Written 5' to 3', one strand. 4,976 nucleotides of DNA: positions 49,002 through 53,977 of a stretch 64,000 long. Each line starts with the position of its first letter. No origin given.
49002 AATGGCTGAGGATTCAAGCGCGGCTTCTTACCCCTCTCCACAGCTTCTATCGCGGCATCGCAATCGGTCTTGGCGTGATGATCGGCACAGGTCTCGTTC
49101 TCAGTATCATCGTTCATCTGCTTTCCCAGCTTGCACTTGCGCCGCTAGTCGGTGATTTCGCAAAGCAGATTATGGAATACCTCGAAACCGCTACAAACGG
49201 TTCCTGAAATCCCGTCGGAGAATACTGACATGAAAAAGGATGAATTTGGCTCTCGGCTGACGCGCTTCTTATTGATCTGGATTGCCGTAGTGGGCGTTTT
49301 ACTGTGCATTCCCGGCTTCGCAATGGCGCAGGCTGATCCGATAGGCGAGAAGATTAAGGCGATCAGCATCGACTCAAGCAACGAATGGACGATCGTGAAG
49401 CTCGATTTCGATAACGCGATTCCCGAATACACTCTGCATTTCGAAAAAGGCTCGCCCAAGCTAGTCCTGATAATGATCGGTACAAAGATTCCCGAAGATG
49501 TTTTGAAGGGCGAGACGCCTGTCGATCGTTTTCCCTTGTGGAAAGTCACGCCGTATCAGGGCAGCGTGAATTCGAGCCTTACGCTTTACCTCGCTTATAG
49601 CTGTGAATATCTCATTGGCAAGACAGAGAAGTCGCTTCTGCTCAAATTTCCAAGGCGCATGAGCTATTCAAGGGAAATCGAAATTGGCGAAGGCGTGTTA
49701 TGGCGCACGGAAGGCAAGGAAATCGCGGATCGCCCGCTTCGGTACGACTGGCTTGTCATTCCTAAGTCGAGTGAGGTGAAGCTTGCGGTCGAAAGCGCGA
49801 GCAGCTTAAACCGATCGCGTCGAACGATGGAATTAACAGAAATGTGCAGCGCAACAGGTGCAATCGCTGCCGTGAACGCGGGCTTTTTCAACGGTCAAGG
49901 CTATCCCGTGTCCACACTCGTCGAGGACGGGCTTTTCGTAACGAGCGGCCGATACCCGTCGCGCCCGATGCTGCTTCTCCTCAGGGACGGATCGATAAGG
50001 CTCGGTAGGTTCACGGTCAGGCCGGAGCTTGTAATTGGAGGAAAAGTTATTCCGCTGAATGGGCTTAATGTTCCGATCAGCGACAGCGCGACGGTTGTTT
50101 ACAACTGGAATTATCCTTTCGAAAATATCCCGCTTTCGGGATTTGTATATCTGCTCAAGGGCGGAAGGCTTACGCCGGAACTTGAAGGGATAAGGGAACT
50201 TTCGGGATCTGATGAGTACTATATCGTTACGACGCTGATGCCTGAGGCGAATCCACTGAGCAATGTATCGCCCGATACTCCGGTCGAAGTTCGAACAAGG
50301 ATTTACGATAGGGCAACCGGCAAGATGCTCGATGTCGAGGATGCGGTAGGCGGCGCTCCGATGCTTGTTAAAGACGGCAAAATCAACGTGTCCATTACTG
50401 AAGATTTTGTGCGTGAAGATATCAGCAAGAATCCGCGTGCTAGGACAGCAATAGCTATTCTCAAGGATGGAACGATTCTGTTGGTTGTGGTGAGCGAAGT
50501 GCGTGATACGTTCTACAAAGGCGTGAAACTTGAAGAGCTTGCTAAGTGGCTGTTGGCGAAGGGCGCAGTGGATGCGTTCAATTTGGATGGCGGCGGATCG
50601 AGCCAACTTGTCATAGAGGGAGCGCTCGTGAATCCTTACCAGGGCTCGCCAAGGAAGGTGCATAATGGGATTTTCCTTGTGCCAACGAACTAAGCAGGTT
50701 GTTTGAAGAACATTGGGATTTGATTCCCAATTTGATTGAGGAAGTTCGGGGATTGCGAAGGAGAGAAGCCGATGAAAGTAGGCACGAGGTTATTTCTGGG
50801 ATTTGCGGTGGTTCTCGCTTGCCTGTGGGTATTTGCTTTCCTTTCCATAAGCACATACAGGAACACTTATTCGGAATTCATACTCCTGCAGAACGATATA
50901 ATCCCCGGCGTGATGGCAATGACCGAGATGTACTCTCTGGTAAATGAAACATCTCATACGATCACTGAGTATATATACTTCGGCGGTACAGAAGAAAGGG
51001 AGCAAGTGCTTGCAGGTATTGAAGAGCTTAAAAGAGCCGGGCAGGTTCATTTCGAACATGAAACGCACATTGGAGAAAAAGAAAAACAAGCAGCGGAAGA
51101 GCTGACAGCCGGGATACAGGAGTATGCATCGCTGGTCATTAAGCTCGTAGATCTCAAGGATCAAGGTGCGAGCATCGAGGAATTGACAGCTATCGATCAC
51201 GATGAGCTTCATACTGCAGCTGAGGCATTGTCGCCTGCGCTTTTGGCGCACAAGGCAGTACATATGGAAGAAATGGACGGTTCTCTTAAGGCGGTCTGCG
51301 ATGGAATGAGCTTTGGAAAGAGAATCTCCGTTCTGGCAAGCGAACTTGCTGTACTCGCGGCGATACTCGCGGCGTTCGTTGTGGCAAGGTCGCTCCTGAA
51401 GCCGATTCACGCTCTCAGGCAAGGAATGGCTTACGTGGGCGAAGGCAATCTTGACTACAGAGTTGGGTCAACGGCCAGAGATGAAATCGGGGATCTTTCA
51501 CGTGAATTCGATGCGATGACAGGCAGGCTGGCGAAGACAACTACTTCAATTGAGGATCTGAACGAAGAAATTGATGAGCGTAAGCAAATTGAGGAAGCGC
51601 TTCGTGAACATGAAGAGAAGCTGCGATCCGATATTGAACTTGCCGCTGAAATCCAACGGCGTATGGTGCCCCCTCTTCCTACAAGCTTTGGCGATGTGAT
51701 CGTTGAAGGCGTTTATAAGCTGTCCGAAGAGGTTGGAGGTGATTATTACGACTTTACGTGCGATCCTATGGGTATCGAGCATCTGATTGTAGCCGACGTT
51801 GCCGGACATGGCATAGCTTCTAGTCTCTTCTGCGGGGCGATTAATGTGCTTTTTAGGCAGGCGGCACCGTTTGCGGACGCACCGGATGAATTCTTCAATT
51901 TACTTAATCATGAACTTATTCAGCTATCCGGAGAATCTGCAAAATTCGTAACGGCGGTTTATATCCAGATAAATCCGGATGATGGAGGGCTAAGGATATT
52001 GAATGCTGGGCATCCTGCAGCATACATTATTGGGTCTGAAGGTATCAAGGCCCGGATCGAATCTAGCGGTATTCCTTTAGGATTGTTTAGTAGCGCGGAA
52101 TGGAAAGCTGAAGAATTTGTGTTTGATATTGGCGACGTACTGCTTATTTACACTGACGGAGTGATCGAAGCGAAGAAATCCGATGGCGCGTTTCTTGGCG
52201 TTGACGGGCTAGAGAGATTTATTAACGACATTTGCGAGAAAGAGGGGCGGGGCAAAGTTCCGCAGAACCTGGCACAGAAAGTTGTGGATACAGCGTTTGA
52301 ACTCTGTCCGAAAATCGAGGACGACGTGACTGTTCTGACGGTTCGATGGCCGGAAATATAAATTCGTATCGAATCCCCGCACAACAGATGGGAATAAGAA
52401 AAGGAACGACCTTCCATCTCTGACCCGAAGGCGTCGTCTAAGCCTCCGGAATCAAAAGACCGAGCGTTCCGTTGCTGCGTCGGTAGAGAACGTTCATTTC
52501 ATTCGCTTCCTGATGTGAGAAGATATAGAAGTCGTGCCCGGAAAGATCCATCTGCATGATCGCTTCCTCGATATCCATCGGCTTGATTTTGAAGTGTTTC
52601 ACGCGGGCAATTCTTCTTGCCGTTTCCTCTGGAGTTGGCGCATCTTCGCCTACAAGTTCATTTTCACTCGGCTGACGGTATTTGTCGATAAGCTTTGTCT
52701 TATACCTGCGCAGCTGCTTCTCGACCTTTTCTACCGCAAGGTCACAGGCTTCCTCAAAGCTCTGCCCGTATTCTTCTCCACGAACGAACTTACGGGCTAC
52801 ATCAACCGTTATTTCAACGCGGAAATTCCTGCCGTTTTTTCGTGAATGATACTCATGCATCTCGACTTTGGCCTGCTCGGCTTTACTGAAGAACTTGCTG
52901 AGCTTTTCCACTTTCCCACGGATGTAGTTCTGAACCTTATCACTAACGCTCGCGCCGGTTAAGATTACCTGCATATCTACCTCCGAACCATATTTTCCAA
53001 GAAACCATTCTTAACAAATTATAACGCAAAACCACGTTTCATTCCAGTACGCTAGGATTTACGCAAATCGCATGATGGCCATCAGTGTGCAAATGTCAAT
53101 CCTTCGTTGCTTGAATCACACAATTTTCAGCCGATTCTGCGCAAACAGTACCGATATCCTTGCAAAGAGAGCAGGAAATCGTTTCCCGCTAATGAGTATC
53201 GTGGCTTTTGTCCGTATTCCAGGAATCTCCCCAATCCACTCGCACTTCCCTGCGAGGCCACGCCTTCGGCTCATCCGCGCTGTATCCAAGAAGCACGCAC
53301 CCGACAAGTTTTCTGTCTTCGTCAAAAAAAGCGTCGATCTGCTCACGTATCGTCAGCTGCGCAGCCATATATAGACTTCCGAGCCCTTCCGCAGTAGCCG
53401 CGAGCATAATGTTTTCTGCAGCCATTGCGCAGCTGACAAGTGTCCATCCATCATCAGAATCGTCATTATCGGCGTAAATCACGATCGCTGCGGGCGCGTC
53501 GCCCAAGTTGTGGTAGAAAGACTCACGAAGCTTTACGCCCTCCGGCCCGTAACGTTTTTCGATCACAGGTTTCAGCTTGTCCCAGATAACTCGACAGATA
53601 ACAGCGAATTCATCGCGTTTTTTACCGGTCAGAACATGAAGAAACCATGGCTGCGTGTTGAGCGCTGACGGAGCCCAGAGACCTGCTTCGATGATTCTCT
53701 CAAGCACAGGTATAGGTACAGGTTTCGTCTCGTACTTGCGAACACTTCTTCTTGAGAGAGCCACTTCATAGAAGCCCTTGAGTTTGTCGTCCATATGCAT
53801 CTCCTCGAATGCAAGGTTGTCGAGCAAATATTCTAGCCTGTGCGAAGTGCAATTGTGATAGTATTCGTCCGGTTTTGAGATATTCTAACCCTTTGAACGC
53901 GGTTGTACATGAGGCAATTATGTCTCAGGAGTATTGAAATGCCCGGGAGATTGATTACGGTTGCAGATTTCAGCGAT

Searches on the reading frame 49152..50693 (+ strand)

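Call 18: search_protein_families(library=pfam, proteins=[window:49152-50693:+], max_evalue=0.001)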
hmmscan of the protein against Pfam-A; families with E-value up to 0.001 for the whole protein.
window:49152-50693:+ (513 aa): 1 family
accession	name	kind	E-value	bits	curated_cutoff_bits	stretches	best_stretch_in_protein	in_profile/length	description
PF09992.14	NAGPA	-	1.3e-31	110.5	25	1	369-509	41-168/169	Phosphodiester glycosidase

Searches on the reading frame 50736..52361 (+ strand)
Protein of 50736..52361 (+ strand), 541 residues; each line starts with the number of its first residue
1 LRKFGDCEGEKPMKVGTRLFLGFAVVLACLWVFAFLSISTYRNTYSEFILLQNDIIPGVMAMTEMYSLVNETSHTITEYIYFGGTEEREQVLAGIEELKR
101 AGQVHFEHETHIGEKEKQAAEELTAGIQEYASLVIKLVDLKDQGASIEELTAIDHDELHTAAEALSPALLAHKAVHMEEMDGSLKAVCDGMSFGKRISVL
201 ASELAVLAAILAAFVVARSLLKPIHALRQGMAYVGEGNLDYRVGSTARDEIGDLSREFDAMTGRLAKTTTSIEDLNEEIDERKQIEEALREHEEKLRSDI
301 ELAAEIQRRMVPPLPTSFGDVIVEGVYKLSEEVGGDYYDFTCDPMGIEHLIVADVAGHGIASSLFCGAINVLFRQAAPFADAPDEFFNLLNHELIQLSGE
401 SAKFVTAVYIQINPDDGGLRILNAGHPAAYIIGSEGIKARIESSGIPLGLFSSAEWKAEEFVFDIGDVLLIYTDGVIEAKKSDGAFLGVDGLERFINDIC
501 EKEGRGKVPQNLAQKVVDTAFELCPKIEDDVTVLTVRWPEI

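Call 41: search_protein_families(library=pfam, proteins=[window:50736-52361:+], max_evalue=0.001)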
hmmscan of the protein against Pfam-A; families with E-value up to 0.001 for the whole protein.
window:50736-52361:+ (541 aa): 3 families
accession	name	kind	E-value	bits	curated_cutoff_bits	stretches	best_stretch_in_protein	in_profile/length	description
PF07228.17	SpoIIE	-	2.3e-41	142.3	25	1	349-538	6-191/192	Stage II sporulation protein E (SpoIIE)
PF00672.30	HAMP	-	1.6e-11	44.8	25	1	215-265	1-51/53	HAMP domain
PF12729.13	4HB_MCP_1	-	3.3e-06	27.2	27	1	13-144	2-135/181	Four helix bundle sensory module for signal transduction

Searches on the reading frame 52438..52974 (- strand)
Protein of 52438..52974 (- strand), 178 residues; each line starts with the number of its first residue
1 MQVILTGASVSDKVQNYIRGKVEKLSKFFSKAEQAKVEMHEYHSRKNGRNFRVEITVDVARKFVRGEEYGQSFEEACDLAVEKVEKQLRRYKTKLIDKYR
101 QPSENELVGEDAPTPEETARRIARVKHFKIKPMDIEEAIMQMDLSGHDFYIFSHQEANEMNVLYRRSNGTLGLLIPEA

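Call 41: search_protein_families(library=pfam, proteins=[window:52438-52974:-], max_evalue=0.001)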
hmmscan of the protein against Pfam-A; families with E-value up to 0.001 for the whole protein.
window:52438-52974:- (178 aa): 3 families
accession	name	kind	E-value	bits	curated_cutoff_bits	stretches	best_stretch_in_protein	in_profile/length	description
PF16321.10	Ribosom_S30AE_C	-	4e-24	84.5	25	1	119-173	3-57/57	Sigma 54 modulation/S30EA ribosomal protein C terminus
PF02482.25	Ribosomal_S30AE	-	1e-18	68.3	23.7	1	9-95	9-87/88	Sigma 54 modulation protein / S30EA ribosomal protein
PF24376.1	DUF7532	-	0.00025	21.6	27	1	9-88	23-107/122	Family of unknown function (DUF7532)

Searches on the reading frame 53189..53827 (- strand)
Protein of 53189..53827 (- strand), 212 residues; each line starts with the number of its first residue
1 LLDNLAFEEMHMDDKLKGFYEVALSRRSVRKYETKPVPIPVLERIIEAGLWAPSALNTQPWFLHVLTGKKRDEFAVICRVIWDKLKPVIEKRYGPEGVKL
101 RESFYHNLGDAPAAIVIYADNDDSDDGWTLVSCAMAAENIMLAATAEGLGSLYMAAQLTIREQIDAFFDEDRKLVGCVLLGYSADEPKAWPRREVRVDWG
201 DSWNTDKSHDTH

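Call 41: search_protein_families(library=pfam, proteins=[window:53189-53827:-], max_evalue=0.001)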
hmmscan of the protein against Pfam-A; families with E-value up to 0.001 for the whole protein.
window:53189-53827:- (212 aa): 2 families
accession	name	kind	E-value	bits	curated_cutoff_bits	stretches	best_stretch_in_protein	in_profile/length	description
PF00881.29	Nitroreductase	-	4e-31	108.9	23.5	1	24-182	2-167/167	Nitroreductase family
PF14512.11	TM1586_NiRdase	-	1.5e-11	44.8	27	1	42-67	160-185/215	Putative TM nitroreductase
